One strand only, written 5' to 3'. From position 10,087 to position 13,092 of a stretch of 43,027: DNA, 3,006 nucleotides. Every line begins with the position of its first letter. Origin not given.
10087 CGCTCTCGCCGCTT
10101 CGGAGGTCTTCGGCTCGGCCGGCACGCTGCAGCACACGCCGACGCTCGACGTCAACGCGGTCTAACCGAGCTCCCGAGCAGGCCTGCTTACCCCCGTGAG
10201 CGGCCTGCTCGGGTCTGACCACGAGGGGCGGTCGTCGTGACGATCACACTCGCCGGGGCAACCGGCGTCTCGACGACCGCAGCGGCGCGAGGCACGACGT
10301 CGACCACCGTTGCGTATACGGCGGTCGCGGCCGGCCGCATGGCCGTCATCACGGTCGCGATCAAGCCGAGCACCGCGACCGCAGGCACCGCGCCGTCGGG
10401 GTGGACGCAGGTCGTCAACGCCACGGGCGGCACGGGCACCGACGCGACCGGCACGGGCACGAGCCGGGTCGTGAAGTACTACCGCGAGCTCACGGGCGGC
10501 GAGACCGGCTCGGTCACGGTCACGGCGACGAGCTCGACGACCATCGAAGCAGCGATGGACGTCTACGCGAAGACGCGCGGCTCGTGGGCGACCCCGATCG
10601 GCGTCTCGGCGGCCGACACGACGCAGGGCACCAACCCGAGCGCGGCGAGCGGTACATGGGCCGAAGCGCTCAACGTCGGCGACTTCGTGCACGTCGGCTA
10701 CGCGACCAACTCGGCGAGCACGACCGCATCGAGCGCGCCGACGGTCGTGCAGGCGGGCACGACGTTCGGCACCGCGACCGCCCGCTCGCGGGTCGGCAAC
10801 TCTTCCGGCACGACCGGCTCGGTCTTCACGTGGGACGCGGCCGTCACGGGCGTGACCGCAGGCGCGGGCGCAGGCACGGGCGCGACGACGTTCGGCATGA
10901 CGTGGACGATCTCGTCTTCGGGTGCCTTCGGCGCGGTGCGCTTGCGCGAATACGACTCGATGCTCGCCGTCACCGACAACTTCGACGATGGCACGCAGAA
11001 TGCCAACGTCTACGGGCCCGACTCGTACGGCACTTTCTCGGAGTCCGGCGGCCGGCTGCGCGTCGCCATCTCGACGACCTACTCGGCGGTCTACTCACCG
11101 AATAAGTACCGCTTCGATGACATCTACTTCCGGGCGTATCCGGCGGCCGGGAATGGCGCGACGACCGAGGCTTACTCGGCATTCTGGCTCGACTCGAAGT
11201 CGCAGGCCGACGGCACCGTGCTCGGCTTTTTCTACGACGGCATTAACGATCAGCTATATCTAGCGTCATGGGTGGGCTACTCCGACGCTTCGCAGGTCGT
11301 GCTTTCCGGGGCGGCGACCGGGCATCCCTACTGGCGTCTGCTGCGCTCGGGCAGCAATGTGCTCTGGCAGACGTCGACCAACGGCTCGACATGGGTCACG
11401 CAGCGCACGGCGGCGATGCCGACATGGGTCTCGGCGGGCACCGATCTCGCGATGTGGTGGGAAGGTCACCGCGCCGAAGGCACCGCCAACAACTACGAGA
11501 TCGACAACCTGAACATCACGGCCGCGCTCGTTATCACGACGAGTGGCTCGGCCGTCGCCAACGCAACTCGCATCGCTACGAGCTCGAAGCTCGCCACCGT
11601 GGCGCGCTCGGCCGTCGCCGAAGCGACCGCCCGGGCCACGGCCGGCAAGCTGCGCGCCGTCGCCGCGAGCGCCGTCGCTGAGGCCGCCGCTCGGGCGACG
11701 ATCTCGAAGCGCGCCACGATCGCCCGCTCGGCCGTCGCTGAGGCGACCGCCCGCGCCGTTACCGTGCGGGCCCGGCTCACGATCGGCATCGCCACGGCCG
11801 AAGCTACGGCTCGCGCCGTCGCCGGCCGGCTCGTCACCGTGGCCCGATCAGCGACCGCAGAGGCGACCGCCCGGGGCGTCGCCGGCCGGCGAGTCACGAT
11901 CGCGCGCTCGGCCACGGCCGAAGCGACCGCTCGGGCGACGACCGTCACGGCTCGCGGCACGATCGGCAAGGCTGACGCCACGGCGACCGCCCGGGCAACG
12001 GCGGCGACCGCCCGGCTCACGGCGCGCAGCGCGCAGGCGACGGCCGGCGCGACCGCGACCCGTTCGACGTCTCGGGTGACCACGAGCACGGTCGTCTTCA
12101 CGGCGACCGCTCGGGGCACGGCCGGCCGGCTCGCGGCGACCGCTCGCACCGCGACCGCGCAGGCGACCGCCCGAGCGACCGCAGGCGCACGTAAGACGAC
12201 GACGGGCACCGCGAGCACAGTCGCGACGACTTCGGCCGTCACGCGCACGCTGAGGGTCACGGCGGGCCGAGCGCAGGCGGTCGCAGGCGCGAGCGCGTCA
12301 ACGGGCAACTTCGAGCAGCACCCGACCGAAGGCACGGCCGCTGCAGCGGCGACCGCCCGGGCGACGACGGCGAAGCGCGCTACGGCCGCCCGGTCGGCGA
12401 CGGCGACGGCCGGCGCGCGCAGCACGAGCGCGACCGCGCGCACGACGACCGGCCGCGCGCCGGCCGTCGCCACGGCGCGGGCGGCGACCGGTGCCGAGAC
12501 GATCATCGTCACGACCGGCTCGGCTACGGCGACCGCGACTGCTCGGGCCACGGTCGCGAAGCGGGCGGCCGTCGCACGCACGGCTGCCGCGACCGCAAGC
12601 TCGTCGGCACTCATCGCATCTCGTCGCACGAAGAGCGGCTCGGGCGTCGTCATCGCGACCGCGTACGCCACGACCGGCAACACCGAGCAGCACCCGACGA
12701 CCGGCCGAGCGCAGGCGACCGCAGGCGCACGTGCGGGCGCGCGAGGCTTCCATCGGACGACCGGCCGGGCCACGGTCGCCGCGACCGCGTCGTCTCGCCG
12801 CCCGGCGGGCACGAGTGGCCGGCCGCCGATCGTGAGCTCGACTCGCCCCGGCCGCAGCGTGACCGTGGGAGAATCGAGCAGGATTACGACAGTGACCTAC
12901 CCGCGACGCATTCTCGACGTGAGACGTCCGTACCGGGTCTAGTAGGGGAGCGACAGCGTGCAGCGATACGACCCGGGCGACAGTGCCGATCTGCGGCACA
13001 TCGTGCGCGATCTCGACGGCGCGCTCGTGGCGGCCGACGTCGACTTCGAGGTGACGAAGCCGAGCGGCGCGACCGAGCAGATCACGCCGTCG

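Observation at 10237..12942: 901-aa protein between the capsid and connector genes, with about 20 tandem 20-aa Ala/Thr/Arg repeats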

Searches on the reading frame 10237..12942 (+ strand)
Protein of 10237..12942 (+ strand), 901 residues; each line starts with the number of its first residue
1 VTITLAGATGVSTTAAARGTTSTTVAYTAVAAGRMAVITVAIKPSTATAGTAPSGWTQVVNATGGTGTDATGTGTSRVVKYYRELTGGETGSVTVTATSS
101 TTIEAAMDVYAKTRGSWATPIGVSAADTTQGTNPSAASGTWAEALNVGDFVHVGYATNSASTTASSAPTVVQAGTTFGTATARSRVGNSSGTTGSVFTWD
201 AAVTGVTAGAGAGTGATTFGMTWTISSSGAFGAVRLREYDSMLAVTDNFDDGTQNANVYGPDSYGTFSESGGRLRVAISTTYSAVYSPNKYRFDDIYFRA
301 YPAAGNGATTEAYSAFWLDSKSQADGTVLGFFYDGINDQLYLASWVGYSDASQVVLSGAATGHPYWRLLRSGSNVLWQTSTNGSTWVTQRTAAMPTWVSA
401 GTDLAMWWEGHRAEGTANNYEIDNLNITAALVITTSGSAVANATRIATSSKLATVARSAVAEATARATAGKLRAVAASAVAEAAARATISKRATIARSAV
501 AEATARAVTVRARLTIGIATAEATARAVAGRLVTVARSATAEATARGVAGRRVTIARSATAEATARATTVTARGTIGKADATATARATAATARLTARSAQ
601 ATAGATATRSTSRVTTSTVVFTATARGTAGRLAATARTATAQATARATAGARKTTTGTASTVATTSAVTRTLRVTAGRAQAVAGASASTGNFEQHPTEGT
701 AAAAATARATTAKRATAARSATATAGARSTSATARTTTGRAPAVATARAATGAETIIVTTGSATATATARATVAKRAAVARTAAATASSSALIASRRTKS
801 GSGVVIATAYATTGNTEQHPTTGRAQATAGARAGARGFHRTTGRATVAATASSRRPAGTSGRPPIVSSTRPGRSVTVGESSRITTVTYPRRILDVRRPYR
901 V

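Call 5: search_protein_families(library=pfam, proteins=[window:10237-12942:+], max_evalue=1)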
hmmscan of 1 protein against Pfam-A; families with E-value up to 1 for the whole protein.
window:10237-12942:+ (901 aa): 0 families

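Call 6: search_protein_families(library=phrogs, proteins=[window:10237-12942:+], max_evalue=0.01)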
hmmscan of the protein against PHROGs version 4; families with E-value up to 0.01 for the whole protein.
window:10237-12942:+ (901 aa): 1 family
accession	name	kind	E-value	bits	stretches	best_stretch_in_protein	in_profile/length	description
phrog_14065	-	unknown function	1.1e-12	48.1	1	23-664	244-887/1152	-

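Call 7: search_dna_similar(query=window:10237-12942:+, collection=phages, mode=protein, max_rows=30)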
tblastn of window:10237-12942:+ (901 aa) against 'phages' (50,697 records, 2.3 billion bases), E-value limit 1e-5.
Records with a match: 7; places in all: 7; records where one place covers at least 80% of the query: 0.
Best place of each record, by identity: <60% 7.
By first word of the organism name: Streptomyces 7.
By host as written in the record: Streptomyces lividans JI 1326 6; Streptomyces mirabilis NRRL B-2400 1.
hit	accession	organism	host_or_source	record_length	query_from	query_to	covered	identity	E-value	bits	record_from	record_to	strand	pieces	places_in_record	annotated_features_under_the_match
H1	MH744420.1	Streptomyces phage Kromp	Streptomyces lividans JI 1326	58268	241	426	21%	38.3%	5e-24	115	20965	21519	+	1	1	22: hypothetical protein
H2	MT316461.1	Streptomyces phage Galactica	Streptomyces mirabilis NRRL B-2400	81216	244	451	23%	34.1%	3e-22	109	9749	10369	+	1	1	11: minor tail protein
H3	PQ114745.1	Streptomyces phage Spocter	Streptomyces lividans JI 1326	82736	245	427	20%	35.7%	5e-22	108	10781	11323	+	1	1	13: hypothetical protein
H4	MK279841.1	Streptomyces phage Hiyaa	Streptomyces lividans JI 1326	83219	245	427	20%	35.7%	5e-22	108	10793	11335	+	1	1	13: minor tail protein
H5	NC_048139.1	Streptomyces phage Hiyaa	Streptomyces lividans JI 1326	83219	245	427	20%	35.7%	5e-22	108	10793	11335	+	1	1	13: minor tail protein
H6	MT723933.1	Streptomyces phage Keanu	Streptomyces lividans JI 1326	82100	245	427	20%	33.9%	2e-16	91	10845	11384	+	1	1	13: hypothetical protein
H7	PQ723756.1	Streptomyces phage Ponzi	Streptomyces lividans JI 1326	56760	244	426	20%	32.6%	5e-19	99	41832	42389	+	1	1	58: glycoside hydrolase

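Call 11: find_homologous_proteins(query=window:10237-12939:+, max_evalue=0.001)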
Query window:10237-12939:+ (901 aa): 20 proteins with E <= 0.001 among 8000 candidates.
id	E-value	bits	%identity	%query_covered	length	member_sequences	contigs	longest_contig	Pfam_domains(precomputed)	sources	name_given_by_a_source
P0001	4.7e-282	957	71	61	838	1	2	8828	-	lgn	-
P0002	1.9e-251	855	60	61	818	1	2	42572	-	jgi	jgi:hypothetical protein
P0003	1.3e-105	373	50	49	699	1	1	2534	-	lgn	-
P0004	4.4e-100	355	47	47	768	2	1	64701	-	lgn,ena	-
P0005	6.8e-96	341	43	51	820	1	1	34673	-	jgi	jgi:hypothetical protein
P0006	1.4e-94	337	51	48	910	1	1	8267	-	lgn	-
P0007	7.1e-84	301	42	50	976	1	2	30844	-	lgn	-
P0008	2.4e-83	300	50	44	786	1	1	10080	-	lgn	-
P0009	2.9e-79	286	-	-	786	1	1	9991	-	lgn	-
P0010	6.1e-75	272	48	44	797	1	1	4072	-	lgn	-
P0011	2.1e-74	270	44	47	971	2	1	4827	-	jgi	-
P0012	1.1e-59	221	-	-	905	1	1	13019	-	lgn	-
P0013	4.8e-56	209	39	48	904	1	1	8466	-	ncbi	-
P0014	5.9e-48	183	40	44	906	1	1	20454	-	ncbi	-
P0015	5.9e-42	163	48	28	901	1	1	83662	-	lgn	-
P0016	1.1e-13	69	33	34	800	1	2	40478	-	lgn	-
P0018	1.4e-9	56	34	21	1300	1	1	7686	PF28247.1,PF28238.1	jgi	jgi:hypothetical protein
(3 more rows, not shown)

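Call 14: search_protein_families(library=pfam, proteins=[P0018, P0015, P0008, P0004, P0007, P0016], max_evalue=0.1)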
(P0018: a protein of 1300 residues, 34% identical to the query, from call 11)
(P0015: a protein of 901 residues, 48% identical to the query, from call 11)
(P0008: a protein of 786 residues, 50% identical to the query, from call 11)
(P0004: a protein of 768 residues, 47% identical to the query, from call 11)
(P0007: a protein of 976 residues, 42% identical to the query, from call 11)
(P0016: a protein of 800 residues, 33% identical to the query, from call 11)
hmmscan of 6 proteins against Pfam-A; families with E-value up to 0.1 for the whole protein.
P0018 (1300 aa): 1 family
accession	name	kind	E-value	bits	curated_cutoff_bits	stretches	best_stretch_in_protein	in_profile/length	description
PF20419.3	DUF6701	-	1.5e-64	219.6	27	1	795-1298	133-576/577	Family of unknown function (DUF6701)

P0015 (901 aa): 0 families

P0008 (786 aa): 0 families

P0004 (768 aa): 3 families
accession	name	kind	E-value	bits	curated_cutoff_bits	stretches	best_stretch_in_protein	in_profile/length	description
PF23625.1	UIM_2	-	0.00097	19.4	21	0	528-542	2-16/17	Ubiquitin interaction motif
PF18134.7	AGS_C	-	0.026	15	26.7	0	423-454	40-72/129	Adenylyl/Guanylyl and SMODS C-terminal sensor domain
PF02809.26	UIM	-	0.07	13.4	21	0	527-540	1-14/17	Ubiquitin interaction motif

P0007 (976 aa): 1 family
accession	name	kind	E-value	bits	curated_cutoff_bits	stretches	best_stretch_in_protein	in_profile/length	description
PF07081.18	DUF1349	-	0.025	14.7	32.4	1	337-416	82-159/179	Protein of unknown function (DUF1349)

P0016 (800 aa): 0 families

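Call 15: find_encoding_contigs(protein=P0002, flank=10000, max_places=2)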
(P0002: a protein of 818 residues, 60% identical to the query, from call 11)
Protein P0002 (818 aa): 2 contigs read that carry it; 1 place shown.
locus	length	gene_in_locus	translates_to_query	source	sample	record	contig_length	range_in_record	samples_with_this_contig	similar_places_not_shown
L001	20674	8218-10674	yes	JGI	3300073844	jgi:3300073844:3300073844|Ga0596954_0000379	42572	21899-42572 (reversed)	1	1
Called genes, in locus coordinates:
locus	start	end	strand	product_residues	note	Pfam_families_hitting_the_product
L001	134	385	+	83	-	-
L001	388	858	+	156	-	PF25673:Terminase_7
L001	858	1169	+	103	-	-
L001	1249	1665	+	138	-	-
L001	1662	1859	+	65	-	-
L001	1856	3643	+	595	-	-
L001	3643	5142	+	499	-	PF05133:SPP1_portal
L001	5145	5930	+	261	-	PF25310:VG15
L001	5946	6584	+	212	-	-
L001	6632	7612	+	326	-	PF25209:Phage_capsid_4 (weak)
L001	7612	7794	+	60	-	-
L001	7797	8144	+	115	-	PF23140:Gp80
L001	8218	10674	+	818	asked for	-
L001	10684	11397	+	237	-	PF01835:MG2 (weak)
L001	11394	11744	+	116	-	PF05521:Phage_HCP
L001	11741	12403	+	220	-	PF00535:Glycos_transf_2 (weak)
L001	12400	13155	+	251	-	-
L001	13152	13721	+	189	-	PF23359:Lsr2_DNA-bd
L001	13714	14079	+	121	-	PF04883:HK97-gp10_like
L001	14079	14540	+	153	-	PF11367:Tail_completion_gp17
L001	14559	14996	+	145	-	PF16461:Phage_TTP_12, PF16460:Phage_TTP_11 (faint)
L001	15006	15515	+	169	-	PF06222:Phage_TAC_1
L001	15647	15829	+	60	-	-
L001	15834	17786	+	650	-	PF10145:PhageMin_Tail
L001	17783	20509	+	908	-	-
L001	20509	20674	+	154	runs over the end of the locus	-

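Call 16: find_encoding_contigs(protein=P0004, flank=8000, max_places=1)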
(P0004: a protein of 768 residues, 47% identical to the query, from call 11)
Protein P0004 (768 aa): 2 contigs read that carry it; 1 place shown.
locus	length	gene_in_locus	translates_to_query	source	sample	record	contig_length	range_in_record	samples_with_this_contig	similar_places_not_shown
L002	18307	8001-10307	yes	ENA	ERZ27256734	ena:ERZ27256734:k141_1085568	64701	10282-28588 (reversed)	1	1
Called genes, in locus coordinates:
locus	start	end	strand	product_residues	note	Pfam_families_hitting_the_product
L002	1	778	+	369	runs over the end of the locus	-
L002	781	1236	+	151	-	PF27111:Rv1352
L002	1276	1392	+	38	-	PF23855:DUF7218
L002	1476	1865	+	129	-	PF14464:Prok-JAB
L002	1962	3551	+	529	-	-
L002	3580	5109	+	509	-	-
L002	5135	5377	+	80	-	-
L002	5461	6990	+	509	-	PF03496:ADPrib_exo_Tox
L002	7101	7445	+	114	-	-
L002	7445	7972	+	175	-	-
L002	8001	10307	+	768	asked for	-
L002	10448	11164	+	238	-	PF06810:Phage_scaffold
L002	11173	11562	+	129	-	-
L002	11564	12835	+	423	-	-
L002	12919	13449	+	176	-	-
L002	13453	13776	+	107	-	-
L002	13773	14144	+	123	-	-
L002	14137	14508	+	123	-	-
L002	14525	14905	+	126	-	-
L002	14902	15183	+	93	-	-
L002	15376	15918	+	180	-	-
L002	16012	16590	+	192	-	PF24117:DUF7391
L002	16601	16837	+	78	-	-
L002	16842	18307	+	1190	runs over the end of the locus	-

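Call 17: find_encoding_contigs(protein=P0015, flank=8000, max_places=1)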
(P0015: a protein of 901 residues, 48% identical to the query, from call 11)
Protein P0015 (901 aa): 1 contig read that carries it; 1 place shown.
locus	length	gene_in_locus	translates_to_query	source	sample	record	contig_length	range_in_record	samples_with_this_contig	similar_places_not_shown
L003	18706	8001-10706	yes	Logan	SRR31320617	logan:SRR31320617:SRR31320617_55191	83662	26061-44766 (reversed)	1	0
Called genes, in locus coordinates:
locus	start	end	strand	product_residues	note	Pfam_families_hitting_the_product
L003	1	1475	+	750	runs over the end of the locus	PF04860:Phage_portal, PF01028:Topoisom_I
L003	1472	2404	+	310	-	-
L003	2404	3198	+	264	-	-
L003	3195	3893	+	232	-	-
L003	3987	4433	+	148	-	PF02945:Endonuclease_7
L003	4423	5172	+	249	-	PF04586:Peptidase_S78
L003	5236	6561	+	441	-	PF05065:Phage_capsid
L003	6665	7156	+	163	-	-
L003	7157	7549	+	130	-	-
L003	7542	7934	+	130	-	PF23140:Gp80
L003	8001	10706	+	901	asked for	-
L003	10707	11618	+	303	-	-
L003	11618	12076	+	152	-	-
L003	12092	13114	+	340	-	PF18906:Phage_tube_2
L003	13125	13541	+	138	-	-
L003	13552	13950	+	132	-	-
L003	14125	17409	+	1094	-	PF20155:TMP_3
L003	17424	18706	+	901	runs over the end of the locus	PF00754:F5_F8_type_C, PF22633:F5_F8_type_C_2 (weak)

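Call 18: find_encoding_contigs(protein=P0016, flank=8000, max_places=1)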
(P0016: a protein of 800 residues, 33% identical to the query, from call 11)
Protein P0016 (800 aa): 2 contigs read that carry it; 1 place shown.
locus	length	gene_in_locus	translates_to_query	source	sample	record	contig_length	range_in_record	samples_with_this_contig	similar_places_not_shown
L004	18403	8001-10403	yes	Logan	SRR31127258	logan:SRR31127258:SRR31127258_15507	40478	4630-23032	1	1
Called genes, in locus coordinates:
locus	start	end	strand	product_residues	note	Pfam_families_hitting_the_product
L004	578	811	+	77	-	-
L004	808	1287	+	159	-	PF25673:Terminase_7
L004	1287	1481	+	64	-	-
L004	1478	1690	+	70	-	-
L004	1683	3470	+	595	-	-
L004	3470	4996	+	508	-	PF05133:SPP1_portal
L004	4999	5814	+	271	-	PF25310:VG15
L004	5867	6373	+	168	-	-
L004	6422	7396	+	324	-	-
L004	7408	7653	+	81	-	-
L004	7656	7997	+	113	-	PF23140:Gp80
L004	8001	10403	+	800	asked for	-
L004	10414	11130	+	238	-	-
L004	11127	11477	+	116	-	PF05521:Phage_HCP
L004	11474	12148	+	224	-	PF00535:Glycos_transf_2 (weak)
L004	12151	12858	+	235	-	-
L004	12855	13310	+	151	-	-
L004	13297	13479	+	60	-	-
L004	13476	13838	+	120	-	PF04883:HK97-gp10_like (weak)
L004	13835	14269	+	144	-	PF11367:Tail_completion_gp17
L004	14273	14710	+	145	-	PF16460:Phage_TTP_11, PF16461:Phage_TTP_12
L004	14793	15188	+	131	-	PF06222:Phage_TAC_1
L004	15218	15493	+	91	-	PF06223:Phage_tail_T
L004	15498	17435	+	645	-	PF10145:PhageMin_Tail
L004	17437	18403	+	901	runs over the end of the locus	-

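Call 20: search_solved_structures(query=window:10237-12939:+, max_evalue=1)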
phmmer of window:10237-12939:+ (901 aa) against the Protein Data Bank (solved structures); distinct sequences matched with E-value up to 1: 0.

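Call 31: get_annotated_region(hit=H4, flank=9000)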
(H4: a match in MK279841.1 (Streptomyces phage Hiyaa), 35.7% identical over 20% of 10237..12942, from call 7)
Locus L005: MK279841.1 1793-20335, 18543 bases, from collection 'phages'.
description: Streptomyces phage Hiyaa, complete genome.
organism: Streptomyces phage Hiyaa (NCBI taxid 2499072)
taxonomy: Viruses; Duplodnaviria; Heunggongvirae; Uroviricota; Caudoviricetes; Hiyaavirus; Hiyaavirus hiyaa
host: Streptomyces lividans JI 1326; source: soil; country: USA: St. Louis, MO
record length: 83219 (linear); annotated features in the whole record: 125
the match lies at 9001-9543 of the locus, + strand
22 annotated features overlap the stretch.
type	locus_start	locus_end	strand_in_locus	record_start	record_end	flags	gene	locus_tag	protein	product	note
CDS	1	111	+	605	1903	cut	2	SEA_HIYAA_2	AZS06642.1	terminase large subunit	-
CDS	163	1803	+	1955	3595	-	3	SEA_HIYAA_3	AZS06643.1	portal protein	-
CDS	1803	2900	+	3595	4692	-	4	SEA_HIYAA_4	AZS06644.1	minor capsid protein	-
CDS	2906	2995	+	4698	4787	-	5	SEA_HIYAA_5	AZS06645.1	hypothetical protein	-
CDS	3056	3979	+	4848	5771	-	6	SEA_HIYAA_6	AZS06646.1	hypothetical protein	-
CDS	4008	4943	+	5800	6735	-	7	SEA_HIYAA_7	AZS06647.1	major capsid protein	-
CDS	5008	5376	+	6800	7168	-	8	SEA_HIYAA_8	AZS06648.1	hypothetical protein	-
CDS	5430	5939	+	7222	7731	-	9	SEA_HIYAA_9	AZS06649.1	hypothetical protein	-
CDS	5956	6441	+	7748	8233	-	10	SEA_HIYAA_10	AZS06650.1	methyltransferase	-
CDS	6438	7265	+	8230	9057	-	11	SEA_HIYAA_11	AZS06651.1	hypothetical protein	-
CDS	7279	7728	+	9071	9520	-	12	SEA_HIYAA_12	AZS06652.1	hypothetical protein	-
CDS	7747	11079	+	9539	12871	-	13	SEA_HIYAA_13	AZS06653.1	minor tail protein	-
CDS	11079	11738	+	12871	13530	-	14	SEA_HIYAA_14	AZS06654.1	head-to-tail adaptor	-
CDS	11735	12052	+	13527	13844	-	15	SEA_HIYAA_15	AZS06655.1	head-to-tail stopper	-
CDS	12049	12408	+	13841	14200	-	16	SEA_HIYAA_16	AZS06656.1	hypothetical protein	-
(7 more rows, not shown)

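Call 33: search_protein_families(library=pfam, proteins=[L005:7747-11076:+, L005:7279-7725:+, L005:6438-7262:+, L005:5430-5936:+, L005:5008-5373:+], max_evalue=0.01)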
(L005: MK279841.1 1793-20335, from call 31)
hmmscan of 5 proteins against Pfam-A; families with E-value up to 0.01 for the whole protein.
L005:7747-11076:+ (1110 aa): 0 families

L005:7279-7725:+ (149 aa): 0 families

L005:6438-7262:+ (275 aa): 0 families

L005:5430-5936:+ (169 aa): 0 families

L005:5008-5373:+ (122 aa): 0 families

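Call 35: get_annotated_region(hit=H1, flank=7000)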
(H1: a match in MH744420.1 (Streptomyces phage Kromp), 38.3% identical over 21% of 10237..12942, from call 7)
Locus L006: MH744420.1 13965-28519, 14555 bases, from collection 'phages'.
description: Streptomyces phage Kromp, complete genome.
organism: Streptomyces phage Kromp (NCBI taxid 2315619)
taxonomy: Viruses; Duplodnaviria; Heunggongvirae; Uroviricota; Caudoviricetes
host: Streptomyces lividans JI 1326; source: soil; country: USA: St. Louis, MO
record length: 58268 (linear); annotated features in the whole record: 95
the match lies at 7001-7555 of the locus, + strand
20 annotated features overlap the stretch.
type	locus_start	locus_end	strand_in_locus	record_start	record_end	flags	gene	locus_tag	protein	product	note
CDS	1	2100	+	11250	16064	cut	17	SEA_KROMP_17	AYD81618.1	tape measure protein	-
CDS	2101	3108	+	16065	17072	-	18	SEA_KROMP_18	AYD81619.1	minor tail protein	-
CDS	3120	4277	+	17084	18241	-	19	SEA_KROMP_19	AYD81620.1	minor tail protein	-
CDS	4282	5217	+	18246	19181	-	20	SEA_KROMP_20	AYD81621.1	hypothetical protein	-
CDS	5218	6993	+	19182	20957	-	21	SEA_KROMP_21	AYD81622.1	minor tail protein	-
CDS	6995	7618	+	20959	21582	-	22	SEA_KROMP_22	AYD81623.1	hypothetical protein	-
CDS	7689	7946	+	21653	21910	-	23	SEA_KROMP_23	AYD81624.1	hypothetical protein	-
CDS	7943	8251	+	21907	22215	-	24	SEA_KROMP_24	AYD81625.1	hypothetical protein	-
CDS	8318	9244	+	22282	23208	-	25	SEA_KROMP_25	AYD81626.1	LysM-like endolysin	-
CDS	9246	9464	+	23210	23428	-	26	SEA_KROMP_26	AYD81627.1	holin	-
CDS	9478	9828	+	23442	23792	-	27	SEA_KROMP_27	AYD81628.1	hypothetical protein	-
CDS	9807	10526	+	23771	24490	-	28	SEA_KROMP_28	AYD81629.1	minor tail protein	-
CDS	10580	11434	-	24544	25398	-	29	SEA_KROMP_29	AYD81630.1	hypothetical protein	-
CDS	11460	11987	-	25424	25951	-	30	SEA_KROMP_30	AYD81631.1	hypothetical protein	-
CDS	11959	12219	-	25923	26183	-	31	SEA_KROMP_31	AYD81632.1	hypothetical protein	-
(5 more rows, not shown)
